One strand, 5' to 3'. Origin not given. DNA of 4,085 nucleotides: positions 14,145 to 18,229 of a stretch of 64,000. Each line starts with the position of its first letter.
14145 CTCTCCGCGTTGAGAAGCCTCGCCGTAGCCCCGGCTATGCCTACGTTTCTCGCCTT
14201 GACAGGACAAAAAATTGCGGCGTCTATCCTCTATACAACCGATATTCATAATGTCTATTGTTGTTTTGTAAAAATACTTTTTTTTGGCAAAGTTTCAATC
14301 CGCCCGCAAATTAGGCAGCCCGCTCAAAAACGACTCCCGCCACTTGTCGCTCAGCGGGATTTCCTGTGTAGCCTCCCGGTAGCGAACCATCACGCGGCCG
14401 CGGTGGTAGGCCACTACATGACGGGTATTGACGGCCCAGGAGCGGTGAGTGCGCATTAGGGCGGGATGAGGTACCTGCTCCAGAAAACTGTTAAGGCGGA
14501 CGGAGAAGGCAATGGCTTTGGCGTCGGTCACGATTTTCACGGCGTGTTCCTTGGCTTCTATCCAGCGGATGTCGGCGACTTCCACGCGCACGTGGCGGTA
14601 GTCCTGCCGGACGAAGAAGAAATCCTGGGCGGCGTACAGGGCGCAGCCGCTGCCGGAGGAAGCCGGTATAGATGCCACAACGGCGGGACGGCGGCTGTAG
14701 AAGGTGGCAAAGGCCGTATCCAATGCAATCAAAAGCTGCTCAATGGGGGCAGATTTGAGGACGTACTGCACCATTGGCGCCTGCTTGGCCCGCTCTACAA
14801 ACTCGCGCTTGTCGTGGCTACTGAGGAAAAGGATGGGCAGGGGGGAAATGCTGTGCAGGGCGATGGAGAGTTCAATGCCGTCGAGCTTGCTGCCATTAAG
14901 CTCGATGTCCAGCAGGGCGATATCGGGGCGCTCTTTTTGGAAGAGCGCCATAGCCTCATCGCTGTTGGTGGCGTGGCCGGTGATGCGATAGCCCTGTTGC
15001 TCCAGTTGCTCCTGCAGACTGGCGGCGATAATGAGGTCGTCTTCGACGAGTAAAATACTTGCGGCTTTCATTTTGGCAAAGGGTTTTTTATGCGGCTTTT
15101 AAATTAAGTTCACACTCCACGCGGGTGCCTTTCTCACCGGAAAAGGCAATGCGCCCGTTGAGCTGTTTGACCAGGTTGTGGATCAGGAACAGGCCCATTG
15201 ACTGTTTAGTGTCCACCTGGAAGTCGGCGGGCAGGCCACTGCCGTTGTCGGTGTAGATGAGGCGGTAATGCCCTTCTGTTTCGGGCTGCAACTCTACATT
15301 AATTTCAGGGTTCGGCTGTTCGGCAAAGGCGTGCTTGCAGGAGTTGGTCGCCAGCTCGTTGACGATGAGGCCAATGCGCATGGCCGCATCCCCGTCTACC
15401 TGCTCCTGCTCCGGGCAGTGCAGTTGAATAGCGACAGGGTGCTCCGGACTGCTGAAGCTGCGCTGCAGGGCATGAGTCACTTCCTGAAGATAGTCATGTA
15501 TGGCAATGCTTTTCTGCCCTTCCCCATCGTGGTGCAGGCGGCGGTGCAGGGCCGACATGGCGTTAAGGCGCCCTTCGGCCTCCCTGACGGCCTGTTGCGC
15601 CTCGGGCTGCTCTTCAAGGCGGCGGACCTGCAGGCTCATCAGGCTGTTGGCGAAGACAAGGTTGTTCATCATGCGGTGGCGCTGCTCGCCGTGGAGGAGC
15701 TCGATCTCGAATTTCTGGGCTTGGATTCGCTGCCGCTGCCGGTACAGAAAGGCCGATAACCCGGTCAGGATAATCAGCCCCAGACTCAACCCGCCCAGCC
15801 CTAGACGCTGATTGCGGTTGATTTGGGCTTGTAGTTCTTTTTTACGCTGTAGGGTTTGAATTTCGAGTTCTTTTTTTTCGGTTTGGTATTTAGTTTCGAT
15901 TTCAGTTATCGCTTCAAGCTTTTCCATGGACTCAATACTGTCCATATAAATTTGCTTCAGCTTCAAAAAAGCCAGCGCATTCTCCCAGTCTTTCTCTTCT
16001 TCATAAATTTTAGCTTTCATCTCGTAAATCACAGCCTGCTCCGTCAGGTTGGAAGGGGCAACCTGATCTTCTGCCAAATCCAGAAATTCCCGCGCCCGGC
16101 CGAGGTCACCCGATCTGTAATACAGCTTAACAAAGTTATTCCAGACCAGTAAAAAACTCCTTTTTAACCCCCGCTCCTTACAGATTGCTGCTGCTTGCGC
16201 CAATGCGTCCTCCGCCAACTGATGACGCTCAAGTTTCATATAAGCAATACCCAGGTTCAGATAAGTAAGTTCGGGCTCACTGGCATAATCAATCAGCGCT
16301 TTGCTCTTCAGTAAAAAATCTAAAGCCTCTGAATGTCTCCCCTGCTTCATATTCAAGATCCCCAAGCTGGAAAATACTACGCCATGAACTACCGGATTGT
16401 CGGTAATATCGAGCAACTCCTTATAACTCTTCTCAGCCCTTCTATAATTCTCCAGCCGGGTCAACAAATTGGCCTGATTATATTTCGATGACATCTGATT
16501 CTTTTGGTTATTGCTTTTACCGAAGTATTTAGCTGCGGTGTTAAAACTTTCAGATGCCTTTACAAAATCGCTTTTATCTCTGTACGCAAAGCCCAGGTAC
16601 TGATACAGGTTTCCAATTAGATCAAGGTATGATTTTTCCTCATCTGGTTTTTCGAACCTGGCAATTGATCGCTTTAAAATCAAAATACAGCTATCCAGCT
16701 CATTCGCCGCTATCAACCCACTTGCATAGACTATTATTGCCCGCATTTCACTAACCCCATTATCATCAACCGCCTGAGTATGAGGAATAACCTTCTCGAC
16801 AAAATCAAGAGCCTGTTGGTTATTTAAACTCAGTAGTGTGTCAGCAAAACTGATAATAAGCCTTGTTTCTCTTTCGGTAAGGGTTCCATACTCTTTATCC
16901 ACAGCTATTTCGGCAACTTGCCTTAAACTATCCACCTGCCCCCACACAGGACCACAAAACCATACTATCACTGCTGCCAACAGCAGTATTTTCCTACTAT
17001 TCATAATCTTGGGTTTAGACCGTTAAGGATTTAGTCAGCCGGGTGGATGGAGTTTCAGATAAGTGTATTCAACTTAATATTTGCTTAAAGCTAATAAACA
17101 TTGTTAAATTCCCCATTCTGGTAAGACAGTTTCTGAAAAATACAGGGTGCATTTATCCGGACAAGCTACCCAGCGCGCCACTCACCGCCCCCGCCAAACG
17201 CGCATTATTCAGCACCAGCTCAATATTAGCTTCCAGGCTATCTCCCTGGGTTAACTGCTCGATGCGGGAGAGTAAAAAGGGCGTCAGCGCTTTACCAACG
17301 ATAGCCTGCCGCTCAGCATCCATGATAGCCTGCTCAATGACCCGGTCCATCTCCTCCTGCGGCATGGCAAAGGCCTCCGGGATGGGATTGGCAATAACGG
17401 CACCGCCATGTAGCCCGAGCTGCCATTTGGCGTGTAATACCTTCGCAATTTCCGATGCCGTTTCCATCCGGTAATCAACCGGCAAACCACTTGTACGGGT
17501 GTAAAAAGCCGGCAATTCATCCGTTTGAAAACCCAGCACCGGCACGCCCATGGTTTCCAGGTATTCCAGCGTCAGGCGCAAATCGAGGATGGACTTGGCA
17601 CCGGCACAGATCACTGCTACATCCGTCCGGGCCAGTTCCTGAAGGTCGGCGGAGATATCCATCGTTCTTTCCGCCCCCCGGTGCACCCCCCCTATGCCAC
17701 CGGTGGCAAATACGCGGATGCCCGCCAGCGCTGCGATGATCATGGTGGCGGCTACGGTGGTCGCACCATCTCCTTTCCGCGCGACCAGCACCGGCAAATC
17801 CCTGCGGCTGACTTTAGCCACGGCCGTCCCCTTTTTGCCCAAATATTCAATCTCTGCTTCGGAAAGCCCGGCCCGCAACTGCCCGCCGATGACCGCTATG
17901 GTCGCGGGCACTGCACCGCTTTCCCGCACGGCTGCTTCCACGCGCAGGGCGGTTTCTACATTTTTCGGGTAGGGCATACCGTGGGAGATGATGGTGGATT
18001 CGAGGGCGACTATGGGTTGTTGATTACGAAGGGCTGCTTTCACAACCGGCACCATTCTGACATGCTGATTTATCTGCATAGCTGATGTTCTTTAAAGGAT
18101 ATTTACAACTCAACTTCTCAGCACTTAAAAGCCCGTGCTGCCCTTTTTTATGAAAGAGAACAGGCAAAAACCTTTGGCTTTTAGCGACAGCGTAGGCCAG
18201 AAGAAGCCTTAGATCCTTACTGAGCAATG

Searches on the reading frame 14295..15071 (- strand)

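Call 68: search_protein_families(library=pfam, proteins=[window:14295-15071:-], max_evalue=0.001)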
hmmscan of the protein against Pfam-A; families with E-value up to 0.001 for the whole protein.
window:14295-15071:- (258 aa): 2 families
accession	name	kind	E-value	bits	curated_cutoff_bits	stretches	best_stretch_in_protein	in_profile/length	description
PF00072.30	Response_reg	-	3.1e-20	72.9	30.2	1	6-117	1-110/111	Response regulator receiver domain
PF04397.21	LytTR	-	8.4e-15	55.2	22.6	1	160-248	3-93/98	LytTr DNA-binding domain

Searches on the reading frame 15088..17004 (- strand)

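Call 3: search_protein_families(library=pfam, proteins=[window:15088-17004:-])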
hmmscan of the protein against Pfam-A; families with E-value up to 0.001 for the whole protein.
window:15088-17004:- (638 aa): 13 families
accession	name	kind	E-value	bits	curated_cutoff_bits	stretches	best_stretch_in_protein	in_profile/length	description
PF13424.12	TPR_12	-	1.1e-14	54.7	30.1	2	212-277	7-77/77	Tetratricopeptide repeat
PF07719.23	TPR_2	-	4.8e-14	51.7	27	0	248-276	4-32/34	Tetratricopeptide repeat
PF07568.18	HisKA_2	-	1.9e-13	50.7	22.3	1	440-516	1-75/76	Histidine kinase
PF00515.34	TPR_1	-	1e-10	41.4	27.8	0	247-274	3-30/34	Tetratricopeptide repeat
PF02518.31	HATPase_c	-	4.3e-10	40.4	26.4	1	542-636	4-110/111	Histidine kinase-, DNA gyrase B-, and HSP90-like ATPase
PF13181.12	TPR_8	-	5.4e-08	32.8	25.7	0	248-274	4-30/34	Tetratricopeptide repeat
PF13581.12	HATPase_c_2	-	1.2e-07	32.2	27.4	1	532-627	20-121/127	Histidine kinase-like ATPase domain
PF13374.12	TPR_10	-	1.3e-06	28.7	27.5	0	247-277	4-34/42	Tetratricopeptide repeat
PF13176.12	TPR_7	-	4.1e-06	26.9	27.9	0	176-203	4-31/36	Tetratricopeptide repeat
PF14938.12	SNAP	-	5.3e-05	23.3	25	1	131-197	114-181/282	Soluble NSF attachment protein, SNAP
PF07536.20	HWE_HK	-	0.00027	22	22.8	1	440-495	1-53/83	HWE histidine kinase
PF13432.12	TPR_16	-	0.00036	21.4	32.7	0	175-234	1-57/65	Tetratricopeptide repeat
PF13428.12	TPR_14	-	0.00062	20.7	23.5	0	289-314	5-30/44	Tetratricopeptide repeat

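Call 4: search_protein_families(library=padloc, proteins=[window:15088-17004:-])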
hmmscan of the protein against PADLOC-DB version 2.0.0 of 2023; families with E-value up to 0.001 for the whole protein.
window:15088-17004:- (638 aa): 0 families

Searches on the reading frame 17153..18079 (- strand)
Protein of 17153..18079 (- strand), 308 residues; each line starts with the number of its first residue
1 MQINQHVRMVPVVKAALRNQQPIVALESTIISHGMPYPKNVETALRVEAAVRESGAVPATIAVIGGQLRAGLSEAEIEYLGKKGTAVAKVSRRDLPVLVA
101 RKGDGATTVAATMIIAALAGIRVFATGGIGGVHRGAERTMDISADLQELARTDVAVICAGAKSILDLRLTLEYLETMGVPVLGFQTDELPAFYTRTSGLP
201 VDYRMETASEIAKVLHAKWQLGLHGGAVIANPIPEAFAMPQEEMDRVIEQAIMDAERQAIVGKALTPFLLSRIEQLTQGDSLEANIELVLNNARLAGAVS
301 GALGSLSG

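Call 3: search_protein_families(library=pfam, proteins=[window:17153-18079:-])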
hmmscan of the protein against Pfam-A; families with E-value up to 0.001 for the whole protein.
window:17153-18079:- (308 aa): 1 family
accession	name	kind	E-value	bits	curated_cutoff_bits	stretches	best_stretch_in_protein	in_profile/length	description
PF04227.17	Indigoidine_A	-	2.4e-134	447.6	25.2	1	13-300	2-289/291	Indigoidine synthase A like protein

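Call 4: search_protein_families(library=padloc, proteins=[window:17153-18079:-])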
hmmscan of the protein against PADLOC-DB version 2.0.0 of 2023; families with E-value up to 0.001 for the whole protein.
window:17153-18079:- (308 aa): 0 families
